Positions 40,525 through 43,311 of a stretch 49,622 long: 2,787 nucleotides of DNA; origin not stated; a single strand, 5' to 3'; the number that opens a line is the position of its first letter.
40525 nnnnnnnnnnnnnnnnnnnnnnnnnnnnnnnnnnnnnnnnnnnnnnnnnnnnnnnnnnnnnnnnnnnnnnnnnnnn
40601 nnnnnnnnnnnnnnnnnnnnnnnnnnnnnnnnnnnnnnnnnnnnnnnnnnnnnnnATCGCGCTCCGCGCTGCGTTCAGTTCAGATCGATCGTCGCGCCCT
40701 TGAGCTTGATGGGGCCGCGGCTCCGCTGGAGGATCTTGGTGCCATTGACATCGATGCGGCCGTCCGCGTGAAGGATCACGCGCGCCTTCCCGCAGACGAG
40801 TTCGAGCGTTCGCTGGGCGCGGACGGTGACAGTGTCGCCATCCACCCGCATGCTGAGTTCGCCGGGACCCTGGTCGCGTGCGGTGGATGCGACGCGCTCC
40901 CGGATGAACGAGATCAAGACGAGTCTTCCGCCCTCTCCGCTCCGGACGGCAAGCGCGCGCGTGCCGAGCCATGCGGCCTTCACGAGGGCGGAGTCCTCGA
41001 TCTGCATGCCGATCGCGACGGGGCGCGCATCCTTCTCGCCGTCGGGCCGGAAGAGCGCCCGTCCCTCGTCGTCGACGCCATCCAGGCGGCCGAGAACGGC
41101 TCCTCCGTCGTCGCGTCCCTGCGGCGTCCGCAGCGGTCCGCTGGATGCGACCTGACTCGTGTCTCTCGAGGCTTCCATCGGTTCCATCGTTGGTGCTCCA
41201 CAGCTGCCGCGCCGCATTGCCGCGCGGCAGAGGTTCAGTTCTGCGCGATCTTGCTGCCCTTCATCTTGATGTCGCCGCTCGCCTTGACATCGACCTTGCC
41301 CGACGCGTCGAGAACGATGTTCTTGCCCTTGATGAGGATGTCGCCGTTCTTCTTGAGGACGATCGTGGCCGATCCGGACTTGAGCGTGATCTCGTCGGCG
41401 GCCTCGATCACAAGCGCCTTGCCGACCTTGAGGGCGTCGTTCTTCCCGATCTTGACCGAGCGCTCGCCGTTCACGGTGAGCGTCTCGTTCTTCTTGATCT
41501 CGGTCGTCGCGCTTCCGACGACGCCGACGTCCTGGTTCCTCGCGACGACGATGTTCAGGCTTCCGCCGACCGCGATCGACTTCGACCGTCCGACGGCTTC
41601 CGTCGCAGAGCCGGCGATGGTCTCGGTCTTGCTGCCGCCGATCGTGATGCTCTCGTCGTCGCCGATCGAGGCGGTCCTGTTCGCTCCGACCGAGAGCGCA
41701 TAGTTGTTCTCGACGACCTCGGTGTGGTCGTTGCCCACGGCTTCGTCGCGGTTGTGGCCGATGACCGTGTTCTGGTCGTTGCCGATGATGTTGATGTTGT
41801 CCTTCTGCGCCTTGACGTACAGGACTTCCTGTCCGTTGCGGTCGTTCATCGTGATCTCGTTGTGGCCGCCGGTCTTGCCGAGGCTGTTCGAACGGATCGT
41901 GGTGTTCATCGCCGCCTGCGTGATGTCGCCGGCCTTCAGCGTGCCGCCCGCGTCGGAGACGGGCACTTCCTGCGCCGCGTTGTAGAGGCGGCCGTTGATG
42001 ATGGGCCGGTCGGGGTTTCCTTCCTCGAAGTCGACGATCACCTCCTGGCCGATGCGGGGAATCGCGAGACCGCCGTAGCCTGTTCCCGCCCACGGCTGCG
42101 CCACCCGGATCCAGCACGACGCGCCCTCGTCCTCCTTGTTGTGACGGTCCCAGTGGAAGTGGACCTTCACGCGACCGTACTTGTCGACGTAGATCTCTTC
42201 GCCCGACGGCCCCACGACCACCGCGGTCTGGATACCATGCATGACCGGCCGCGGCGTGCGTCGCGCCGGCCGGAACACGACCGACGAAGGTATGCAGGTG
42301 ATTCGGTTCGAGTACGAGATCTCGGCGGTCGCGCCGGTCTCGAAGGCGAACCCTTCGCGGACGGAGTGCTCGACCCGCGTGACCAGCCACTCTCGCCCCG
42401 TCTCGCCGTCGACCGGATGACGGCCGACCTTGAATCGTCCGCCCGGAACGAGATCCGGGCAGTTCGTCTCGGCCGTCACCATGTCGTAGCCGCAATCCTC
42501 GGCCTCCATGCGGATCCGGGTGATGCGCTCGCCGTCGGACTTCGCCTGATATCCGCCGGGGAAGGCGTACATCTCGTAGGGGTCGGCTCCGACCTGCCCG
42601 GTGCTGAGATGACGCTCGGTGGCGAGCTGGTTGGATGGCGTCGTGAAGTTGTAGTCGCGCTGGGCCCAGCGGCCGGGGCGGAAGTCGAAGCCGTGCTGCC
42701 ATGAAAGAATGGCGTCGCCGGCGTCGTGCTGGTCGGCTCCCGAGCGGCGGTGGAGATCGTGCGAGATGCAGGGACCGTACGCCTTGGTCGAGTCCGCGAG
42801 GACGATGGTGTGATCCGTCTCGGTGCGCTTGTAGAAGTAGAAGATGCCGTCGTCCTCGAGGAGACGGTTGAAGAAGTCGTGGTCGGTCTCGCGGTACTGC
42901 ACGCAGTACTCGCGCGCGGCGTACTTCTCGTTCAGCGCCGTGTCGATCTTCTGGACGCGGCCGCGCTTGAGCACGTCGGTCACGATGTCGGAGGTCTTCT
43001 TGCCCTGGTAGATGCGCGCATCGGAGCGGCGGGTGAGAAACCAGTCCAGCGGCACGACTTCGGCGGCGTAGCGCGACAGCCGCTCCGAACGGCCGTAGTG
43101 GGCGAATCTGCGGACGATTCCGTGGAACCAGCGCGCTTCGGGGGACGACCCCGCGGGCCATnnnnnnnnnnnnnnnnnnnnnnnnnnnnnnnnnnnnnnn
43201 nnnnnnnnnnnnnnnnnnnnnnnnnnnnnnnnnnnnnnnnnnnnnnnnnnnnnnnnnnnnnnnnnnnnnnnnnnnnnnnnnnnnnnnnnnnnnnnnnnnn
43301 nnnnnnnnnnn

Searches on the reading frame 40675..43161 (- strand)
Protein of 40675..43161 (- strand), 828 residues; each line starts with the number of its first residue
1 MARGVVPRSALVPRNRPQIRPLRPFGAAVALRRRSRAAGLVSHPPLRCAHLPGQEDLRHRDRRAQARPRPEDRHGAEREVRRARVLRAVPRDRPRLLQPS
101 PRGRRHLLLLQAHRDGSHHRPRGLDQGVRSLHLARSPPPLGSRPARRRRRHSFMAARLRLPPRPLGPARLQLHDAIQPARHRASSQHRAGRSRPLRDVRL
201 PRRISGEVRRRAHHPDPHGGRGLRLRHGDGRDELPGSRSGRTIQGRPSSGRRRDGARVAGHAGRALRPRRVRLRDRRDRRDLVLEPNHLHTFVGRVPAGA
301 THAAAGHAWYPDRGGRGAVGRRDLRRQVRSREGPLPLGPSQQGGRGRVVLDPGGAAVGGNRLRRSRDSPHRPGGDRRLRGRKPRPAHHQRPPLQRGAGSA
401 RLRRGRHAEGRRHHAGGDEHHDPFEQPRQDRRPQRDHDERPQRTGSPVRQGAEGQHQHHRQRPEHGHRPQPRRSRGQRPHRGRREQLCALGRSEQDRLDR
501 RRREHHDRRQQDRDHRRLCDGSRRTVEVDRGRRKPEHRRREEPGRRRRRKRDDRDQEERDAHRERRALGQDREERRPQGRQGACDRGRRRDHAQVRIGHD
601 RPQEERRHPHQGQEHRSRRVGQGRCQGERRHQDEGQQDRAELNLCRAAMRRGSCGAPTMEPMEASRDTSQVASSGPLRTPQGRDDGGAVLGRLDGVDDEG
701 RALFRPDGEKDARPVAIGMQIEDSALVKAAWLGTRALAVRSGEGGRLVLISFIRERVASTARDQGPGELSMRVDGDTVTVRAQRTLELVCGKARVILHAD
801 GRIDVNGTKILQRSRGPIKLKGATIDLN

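Call 5: search_protein_families(library=pfam, proteins=[window:40675-43161:-], max_evalue=0.01)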
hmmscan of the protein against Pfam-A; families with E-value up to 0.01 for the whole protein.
window:40675-43161:- (828 aa): 0 families

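Call 47: search_protein_families(library=ncbifam, proteins=[window:40675-43161:-], max_evalue=0.01)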
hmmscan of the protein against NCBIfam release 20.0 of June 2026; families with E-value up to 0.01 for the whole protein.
window:40675-43161:- (828 aa): 0 families

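Call 73: search_solved_structures(query=window:40675-43158:-, max_evalue=1)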
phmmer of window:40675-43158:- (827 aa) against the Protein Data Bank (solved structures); distinct sequences matched with E-value up to 1: 0.
